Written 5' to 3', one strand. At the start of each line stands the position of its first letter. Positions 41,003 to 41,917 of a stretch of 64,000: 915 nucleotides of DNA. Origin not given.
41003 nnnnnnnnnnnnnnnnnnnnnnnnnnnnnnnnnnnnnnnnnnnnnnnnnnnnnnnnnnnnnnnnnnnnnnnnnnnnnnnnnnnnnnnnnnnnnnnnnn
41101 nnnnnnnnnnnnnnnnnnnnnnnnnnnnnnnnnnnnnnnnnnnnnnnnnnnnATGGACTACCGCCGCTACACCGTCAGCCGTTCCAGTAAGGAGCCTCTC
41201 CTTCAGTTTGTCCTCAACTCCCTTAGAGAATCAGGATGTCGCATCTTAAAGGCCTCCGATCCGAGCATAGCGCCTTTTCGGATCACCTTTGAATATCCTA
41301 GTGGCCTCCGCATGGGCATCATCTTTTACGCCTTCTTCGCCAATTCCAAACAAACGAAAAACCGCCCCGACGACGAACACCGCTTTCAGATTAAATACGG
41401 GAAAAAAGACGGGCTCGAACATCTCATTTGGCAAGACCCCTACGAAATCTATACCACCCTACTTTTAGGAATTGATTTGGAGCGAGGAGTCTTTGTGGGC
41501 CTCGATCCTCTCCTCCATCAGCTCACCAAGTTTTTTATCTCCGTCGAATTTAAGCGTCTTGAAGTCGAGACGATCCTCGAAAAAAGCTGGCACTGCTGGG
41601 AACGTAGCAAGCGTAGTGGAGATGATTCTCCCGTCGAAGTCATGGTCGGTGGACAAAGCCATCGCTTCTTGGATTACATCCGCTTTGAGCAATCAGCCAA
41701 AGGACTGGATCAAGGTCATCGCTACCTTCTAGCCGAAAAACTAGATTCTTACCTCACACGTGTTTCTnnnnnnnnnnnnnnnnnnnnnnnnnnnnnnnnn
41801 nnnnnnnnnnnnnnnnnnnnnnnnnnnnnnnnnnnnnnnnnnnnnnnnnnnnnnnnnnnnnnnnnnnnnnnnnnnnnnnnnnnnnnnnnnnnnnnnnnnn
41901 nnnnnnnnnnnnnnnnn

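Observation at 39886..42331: C5 methyltransferase paired with an atypical two-domain nuclease: candidate uncharacterised RM-like defence system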

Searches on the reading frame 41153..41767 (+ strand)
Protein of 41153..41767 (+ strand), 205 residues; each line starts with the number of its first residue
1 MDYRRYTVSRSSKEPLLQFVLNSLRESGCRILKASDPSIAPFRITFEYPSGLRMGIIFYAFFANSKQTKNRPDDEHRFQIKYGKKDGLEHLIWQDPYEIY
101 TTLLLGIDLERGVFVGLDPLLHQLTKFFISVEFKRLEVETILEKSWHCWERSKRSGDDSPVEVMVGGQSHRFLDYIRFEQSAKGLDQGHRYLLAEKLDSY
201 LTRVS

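Call 45: predict_structure(alignment_id=A3)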
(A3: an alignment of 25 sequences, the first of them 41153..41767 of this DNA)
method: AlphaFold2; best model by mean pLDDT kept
length: 205 residues; sequences in the alignment: 25
mean_pLDDT: 87.9   pTM: 0.87
mean pLDDT of the five models: 87.9, 85.9, 85.8, 85.5, 85.1
residues with pLDDT >= 90: 123; 70-90: 62; 50-70: 20; < 50: 0
segments of 3 or more residues with pLDDT < 50: none
pLDDT, mean of each block of 10 residues (from residue 1): 82 96 98 96 95 95 78 81 70 85 95 94 70 91 95 69 94 96 93 92 77
secondary structure, 60 per line:
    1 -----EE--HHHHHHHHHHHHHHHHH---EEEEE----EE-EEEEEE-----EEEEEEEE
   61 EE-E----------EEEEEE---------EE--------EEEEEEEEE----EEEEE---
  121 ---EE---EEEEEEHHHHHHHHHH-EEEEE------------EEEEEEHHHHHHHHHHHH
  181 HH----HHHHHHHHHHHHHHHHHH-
elements in order: H10-26 E30-34 E42-47 E53-62 E75-80 E100-108 E113-117 E129-134 H135-144 E146-150 E163-168 H169-182 H187-204

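Call 47: fold_search(model_id=the predicted structure, library=pdb)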
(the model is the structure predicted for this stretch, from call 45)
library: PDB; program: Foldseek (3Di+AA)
matches with E <= 10: 395; with E <= 0.001: 0
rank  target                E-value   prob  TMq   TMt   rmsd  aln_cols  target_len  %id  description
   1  5tum_B                3.9e-02  0.07  0.10  0.07  17.5       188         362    7  Crystal structure of tetracycline destructase Tet(56) (released 2017-05-10)
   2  4pn0_B                1.4e-01  0.06  0.14  0.11  17.9       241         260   10  Structure of S. pombe Pct1 RNA triphosphatase (released 2014-11-12)
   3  4pn0_D                1.7e-01  0.06  0.14  0.12  17.6       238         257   10  Structure of S. pombe Pct1 RNA triphosphatase (released 2014-11-12)
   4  5t5s                  2.2e-01  0.16  0.16  0.15  10.4       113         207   10  A fragment of a human tRNA synthetase (released 2016-11-30)
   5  3cm1_A                2.3e-01  0.08  0.13  0.16  15.6       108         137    7  Crystal structure of SsgA-like sporulation-specific cell division protein (YP_290167.1) from Thermobifida fusca YX-ER1 (released 2008-04-01)
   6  7eeb_G                2.6e-01  0.02  0.10  0.05  18.6       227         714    8  Structure of the CatSpermasome (released 2021-07-28)
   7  6qnp_C                3.2e-01  0.04  0.14  0.10  19.4       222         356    9  CLATHRIN HEAVY CHAIN N-TERMINAL DOMAIN BOUND TO GTSE1 LIDL MOTIF (released 2019-08-28)
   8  7zx4_B                3.3e-01  0.05  0.16  0.11  19.6       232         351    9  Clathrin N-terminal domain in complex with a HURP phospho-peptide (released 2023-03-29)
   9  1xfs_A                3.6e-01  0.07  0.18  0.22  14.8       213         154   10  X-Ray Crystal Structure of Protein NE0264 from Nitrosomonas europaea. Northeast Structural Genomics Consortium Target  (released 2004-09-28)
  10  5t76                  3.8e-01  0.14  0.17  0.16  10.6        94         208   11  A fragment of a human tRNA synthetase (released 2016-11-30)
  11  9qcc_M                4.8e-01  0.38  0.29  0.17   7.3       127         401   14  Activated XauSPARDA filament assembly with bound dsDNA substrate (released 2025-12-17)
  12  4pn1_C                4.8e-01  0.02  0.12  0.10  17.9       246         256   10  Structure of S. pombe Pct1 RNA triphosphatase in complex with the Spt5 CTD (released 2014-11-12)
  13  4pn1_A                5.1e-01  0.03  0.14  0.12  17.9       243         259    9  Structure of S. pombe Pct1 RNA triphosphatase in complex with the Spt5 CTD (released 2014-11-12)
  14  6y2r_A                5.7e-01  0.06  0.18  0.12  20.7       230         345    8  Escherichia coli R255A RnlA endoribonuclease (single alanine mutant of RnlA) (released 2021-05-12)
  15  4pn1_B                5.7e-01  0.03  0.14  0.11  18.4       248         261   10  Structure of S. pombe Pct1 RNA triphosphatase in complex with the Spt5 CTD (released 2014-11-12)
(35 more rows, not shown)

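Call 56: search_protein_representatives(alignment_id=A3)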
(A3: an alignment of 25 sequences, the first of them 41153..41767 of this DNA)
Query: 25 sequences, 206 profile positions. Proteins with E-value up to 0.001 (for the whole library): 329; up to 1e-10: 247; up to 1e-30: 91. The best 150 are listed.
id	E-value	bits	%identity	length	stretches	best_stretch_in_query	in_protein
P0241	3.1e-94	330.5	-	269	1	1-203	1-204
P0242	5.7e-87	306.8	-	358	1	22-200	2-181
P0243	3.1e-86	304.4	-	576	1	1-200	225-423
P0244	4.1e-83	294.2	-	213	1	2-199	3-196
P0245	3.9e-78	278.0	-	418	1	2-201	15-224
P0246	1.5e-77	276.0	-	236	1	8-183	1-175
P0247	1.9e-77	275.7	-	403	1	3-200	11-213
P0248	4.0e-77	274.7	-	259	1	3-200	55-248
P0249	1.3e-72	259.9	-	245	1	1-171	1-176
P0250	3.4e-72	258.6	-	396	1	11-201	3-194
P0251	8.3e-72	257.3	-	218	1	2-202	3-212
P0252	1.7e-69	249.8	-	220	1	3-195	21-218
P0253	1.4e-67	243.5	-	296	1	5-199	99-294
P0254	7.5e-67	241.1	-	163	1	7-144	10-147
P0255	3.7e-66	238.9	-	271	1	2-201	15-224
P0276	3.9e-50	186.5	-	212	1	6-200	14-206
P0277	9.0e-50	185.3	-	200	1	6-198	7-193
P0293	1.7e-41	158.3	-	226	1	5-200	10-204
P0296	7.8e-41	156.1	-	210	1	8-197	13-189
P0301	3.5e-39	150.8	-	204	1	7-200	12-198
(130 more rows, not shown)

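Call 58: find_encoding_contigs(protein=P0277, flank=5000, max_places=3)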
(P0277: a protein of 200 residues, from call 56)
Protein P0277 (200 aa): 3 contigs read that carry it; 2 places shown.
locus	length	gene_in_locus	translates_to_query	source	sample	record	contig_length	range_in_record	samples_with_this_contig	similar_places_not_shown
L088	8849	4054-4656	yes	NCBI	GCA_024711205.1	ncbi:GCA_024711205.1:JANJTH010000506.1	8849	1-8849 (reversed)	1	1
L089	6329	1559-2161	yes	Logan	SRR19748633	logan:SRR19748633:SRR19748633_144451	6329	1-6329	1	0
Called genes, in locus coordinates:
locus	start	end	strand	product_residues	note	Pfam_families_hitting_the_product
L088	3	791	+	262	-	?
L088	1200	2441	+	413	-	-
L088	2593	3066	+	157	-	-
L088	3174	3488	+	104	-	PF12823:DUF3817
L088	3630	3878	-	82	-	PF02810:SEC-C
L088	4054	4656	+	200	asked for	-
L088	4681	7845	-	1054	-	PF13091:PLDc_2 (weak), PF04851:ResIII, PF00270:DEAD (weak), PF18766:SWI2_SNF2 (weak), PF00271:Helicase_C, PF11907:DUF3427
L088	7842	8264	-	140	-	-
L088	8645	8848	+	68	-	?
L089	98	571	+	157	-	-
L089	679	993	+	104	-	PF12823:DUF3817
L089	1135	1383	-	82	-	PF02810:SEC-C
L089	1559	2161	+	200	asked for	-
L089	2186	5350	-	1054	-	PF13091:PLDc_2 (weak), PF04851:ResIII, PF00270:DEAD (weak), PF18766:SWI2_SNF2 (weak), PF00271:Helicase_C, PF11907:DUF3427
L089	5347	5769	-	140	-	-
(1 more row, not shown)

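Call 59: find_encoding_contigs(protein=P0301, flank=5000, max_places=3)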
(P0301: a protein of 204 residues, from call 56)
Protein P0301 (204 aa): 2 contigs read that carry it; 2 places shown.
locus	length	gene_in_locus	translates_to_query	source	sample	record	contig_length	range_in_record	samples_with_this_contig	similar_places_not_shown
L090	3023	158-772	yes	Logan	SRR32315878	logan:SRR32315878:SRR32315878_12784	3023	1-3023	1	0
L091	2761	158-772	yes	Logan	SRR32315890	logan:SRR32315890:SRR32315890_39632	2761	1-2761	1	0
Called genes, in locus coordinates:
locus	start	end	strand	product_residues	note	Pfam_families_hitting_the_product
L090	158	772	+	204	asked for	PF20296:MTaX1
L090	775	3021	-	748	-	?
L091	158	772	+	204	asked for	PF20296:MTaX1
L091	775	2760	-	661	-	?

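Call 63: find_encoding_contigs(protein=P0296, flank=6000, max_places=2)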
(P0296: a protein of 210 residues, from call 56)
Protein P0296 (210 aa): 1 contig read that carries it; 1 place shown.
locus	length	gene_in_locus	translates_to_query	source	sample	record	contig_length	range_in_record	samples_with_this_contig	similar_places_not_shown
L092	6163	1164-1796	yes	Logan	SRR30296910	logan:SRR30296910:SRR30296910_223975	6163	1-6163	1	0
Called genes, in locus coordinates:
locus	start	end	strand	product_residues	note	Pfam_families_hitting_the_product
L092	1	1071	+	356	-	?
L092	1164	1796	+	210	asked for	PF20296:MTaX1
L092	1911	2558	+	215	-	-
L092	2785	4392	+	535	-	PF06739:SBBP (weak)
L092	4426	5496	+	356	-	-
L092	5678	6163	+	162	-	?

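Call 64: find_encoding_contigs(protein=P0276, flank=6000, max_places=2)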
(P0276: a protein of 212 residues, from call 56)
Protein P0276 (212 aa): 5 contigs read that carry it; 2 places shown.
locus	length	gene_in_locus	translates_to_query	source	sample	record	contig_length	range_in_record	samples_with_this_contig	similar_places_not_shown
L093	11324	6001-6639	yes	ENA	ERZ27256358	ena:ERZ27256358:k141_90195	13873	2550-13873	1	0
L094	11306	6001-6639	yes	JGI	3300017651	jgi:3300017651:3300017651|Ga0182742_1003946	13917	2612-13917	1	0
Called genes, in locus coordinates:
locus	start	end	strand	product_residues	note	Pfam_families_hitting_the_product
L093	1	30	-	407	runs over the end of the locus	PF17761:DUF1016_N, PF06250:YhcG_C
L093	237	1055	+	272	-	PF01936:NYN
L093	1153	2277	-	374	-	-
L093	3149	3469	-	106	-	-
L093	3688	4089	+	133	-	-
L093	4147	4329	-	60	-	PF12244:DUF3606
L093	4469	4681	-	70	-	PF08845:SymE_toxin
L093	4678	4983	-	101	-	-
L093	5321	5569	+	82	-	-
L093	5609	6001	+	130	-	PF10097:DUF2335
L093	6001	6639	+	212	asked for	PF20296:MTaX1 (weak)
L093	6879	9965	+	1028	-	PF13091:PLDc_2, PF00270:DEAD, PF04851:ResIII, PF18766:SWI2_SNF2 (weak), PF00271:Helicase_C, PF11907:DUF3427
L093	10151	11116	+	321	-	-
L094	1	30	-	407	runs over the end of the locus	PF17761:DUF1016_N, PF06250:YhcG_C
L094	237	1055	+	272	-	PF01936:NYN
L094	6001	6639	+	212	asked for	PF20296:MTaX1 (weak)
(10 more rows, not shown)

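Call 65: find_encoding_contigs(protein=P0293, flank=6000, max_places=2)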
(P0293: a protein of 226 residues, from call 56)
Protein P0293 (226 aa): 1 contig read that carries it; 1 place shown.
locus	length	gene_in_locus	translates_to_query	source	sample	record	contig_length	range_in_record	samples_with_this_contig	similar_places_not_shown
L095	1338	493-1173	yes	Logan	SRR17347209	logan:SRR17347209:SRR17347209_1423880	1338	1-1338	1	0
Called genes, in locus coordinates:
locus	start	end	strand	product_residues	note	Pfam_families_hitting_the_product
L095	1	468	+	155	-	?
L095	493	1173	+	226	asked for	-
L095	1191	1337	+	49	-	?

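Call 66: search_protein_families(library=pfam, proteins=[L092:1-1071:+, L092:1911-2558:+, L090:775-3021:-, L095:1-468:+], max_evalue=0.01)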
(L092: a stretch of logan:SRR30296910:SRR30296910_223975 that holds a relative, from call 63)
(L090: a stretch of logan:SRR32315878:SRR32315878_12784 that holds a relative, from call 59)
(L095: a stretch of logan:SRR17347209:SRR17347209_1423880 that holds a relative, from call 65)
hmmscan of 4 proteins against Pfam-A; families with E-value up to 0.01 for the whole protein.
L092:1-1071:+ (356 aa): 0 families

L092:1911-2558:+ (215 aa): 1 family
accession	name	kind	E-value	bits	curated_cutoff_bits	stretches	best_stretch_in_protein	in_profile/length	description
PF11998.13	DUF3493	-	0.0081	16.8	27.1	1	4-33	16-45/79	Low psii accumulation1 / Rep27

L090:775-3021:- (748 aa): 6 families
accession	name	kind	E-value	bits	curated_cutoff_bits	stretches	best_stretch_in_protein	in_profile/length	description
PF04851.21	ResIII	-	8.6e-36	123.8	22.5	1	27-180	2-164/164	Type III restriction enzyme, res subunit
PF11907.13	DUF3427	-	6.5e-20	72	27.7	1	565-743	95-279/280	Domain of unknown function (DUF3427)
PF00271.37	Helicase_C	-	4.9e-13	49.7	23.5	1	255-360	4-109/110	Helicase conserved C-terminal domain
PF00270.35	DEAD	-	1.7e-08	34.8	26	1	31-180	2-162/167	DEAD/DEAH box helicase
PF18766.7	SWI2_SNF2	-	5.5e-08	33.2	26.7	1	53-218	23-194/221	SWI2/SNF2 ATPase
PF13307.12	Helicase_C_2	-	0.0013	19.2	25.3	0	267-333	10-81/170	Helicase C-terminal domain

L095:1-468:+ (155 aa): 1 family
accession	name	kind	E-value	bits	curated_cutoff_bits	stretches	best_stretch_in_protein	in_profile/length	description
PF01575.25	MaoC_dehydratas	-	6.3e-08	32.7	27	1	3-108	6-111/123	MaoC like domain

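Call 82: search_solved_structures(query=A3, max_evalue=10, show_alignments=2)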
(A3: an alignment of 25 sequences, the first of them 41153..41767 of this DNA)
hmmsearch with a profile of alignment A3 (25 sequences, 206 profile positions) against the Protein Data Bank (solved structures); distinct sequences matched with E-value up to 10: 0.
